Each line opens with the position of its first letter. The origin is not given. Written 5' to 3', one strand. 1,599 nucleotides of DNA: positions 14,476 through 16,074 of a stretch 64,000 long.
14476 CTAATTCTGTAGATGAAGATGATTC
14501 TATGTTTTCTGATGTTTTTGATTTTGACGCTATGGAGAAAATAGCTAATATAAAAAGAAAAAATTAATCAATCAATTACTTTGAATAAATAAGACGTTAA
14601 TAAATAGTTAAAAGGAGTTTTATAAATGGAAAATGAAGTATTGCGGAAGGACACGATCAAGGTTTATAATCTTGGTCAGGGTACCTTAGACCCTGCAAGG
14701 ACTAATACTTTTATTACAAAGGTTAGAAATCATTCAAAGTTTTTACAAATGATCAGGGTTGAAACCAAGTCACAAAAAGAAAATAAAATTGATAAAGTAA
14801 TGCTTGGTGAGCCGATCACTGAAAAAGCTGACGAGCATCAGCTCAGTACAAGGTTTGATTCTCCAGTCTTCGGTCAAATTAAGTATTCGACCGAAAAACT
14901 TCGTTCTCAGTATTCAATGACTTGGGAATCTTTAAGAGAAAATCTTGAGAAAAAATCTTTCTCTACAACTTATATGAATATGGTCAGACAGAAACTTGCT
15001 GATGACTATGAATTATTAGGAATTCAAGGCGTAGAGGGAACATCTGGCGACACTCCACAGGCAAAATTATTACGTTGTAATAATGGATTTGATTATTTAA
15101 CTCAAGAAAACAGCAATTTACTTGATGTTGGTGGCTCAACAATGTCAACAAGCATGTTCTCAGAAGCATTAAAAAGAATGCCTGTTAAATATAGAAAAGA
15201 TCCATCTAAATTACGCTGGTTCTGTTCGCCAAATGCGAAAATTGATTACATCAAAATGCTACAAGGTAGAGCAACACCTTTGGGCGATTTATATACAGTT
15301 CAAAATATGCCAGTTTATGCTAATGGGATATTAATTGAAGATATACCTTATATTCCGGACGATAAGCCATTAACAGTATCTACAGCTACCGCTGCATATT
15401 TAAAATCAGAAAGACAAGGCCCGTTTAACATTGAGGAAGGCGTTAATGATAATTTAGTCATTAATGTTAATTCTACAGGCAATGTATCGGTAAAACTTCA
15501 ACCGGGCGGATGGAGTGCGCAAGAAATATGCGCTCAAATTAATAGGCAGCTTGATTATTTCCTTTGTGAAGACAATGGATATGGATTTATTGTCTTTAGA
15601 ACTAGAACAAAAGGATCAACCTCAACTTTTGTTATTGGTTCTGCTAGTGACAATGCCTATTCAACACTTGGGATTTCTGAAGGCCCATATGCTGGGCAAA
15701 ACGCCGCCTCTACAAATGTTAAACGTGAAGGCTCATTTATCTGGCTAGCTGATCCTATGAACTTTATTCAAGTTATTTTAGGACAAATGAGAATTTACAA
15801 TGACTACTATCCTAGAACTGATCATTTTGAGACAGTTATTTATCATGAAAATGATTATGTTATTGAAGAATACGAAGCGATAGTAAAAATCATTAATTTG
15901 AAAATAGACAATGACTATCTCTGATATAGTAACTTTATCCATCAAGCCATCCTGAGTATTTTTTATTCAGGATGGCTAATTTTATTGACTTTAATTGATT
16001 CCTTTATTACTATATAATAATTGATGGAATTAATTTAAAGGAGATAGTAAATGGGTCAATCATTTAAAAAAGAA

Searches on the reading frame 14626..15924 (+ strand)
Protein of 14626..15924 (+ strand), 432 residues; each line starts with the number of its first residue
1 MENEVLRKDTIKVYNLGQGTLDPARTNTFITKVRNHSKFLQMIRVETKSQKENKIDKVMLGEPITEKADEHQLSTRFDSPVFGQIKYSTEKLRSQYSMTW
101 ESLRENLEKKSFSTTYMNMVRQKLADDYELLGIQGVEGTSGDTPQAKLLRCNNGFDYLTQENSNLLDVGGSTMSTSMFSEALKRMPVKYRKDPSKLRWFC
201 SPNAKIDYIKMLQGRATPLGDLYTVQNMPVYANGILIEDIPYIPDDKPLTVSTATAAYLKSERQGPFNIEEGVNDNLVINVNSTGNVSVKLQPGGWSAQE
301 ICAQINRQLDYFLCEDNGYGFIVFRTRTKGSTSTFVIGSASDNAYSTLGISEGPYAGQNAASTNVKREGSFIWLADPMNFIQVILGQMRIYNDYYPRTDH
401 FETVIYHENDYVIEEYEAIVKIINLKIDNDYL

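Call 12: search_protein_families(library=phrogs, proteins=[window:14626-15924:+], max_evalue=0.001)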
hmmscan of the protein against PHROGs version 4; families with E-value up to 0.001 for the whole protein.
window:14626-15924:+ (432 aa): 2 families
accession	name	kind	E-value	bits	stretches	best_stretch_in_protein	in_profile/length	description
phrog_1623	-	head and packaging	6.6e-53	181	2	3-246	6-247/305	virion structural protein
phrog_70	-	head and packaging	1.1e-08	35.7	1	20-137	31-149/345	major head protein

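Call 15: search_dna_similar(query=window:14626-15924:+, collection=phages, mode=protein, max_rows=25)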
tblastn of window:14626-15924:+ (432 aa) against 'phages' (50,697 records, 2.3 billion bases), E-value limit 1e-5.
Records with a match: 166; places in all: 166; records where one place covers at least 80% of the query: 0.
Best place of each record, by identity: <60% 166.
By first word of the organism name: Streptomyces 127; Pseudomonas 12; Rhizobium 6; Stenotrophomonas 4; Natrialba 4; Rhodococcus 4; Halobacterium 3; Bacillus 2; Rhodobacter 1; Bacteriophage 1; and 2 more.
By host as written in the record: Streptomyces griseus ATCC 10137 52; Streptomyces lividans JI 1326 29; Streptomyces viridochromogenes DSM40736 12; Streptomyces sanglieri UNT16F27A 9; - 8; Streptomyces griseofuscus ATCC 23916 7; Streptomyces mirabilis NRRL B-2400 7; Pseudomonas aeruginosa 5; and 23 more.
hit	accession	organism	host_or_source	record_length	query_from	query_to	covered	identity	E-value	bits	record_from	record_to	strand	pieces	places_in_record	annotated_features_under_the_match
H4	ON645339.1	Streptomyces phage Sham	Streptomyces griseus ATCC 10137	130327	1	258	60%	27.1%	1e-13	79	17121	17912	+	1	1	25: major capsid protein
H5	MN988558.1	Rhizobium phage RHph_Y1_11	Rhizobium phaseoli Y1_11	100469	1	249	58%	27.8%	8e-20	98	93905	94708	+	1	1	capsid protein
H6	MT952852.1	Streptomyces phage Beuffert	Streptomyces griseus ATCC 10137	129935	1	238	55%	28.6%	7e-13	77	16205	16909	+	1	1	26: major capsid protein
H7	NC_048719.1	Streptomyces phage Annadreamy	Streptomyces griseus ATCC 10137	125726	1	238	55%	28.6%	7e-13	77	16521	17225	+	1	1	27: virion structural protein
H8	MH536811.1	Streptomyces phage Annadreamy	Streptomyces griseus ATCC 10137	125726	1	238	55%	28.6%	7e-13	77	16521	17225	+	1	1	27: major capsid protein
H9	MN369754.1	Streptomyces phage Limpid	Streptomyces sanglieri UNT16F27A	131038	1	238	55%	28.6%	7e-13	77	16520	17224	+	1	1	27: major capsid protein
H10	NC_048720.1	Streptomyces phage Blueeyedbeauty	Streptomyces griseus ATCC 10137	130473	1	238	55%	28.6%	8e-13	77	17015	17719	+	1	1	29: virion structural protein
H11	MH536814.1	Streptomyces phage Blueeyedbeauty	Streptomyces griseus ATCC 10137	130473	1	238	55%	28.6%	8e-13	77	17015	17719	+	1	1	29: major capsid protein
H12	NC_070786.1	Streptomyces phage Muntaha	Streptomyces sanglieri UNT16F27A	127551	1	238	55%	28.3%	7e-14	80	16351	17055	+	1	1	23: virion structural protein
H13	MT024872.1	Streptomyces phage Muntaha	Streptomyces sanglieri UNT16F27A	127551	1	238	55%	28.3%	7e-14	80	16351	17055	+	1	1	23: major capsid protein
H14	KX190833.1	Bacillus phage vB_BtS_BMBtp14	Bacillus thuringiensis BGSC 4AJ1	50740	3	282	65%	24.0%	3e-12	75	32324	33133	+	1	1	capsid protein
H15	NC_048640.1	Bacillus phage vB_BtS_BMBtp14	Bacillus thuringiensis BGSC 4AJ1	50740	3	282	65%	24.0%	3e-12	75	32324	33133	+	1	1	virion structural protein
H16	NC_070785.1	Streptomyces phage Wakanda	Streptomyces sanglieri UNT16F27A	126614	1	238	55%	28.0%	3e-14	81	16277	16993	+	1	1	23: virion structural protein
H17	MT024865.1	Streptomyces phage Wakanda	Streptomyces sanglieri UNT16F27A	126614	1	238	55%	28.0%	3e-14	81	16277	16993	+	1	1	23: major capsid protein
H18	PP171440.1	Streptomyces phage DekoNeimoidia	soil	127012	1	238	55%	27.9%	9e-16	86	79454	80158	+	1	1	record has no annotation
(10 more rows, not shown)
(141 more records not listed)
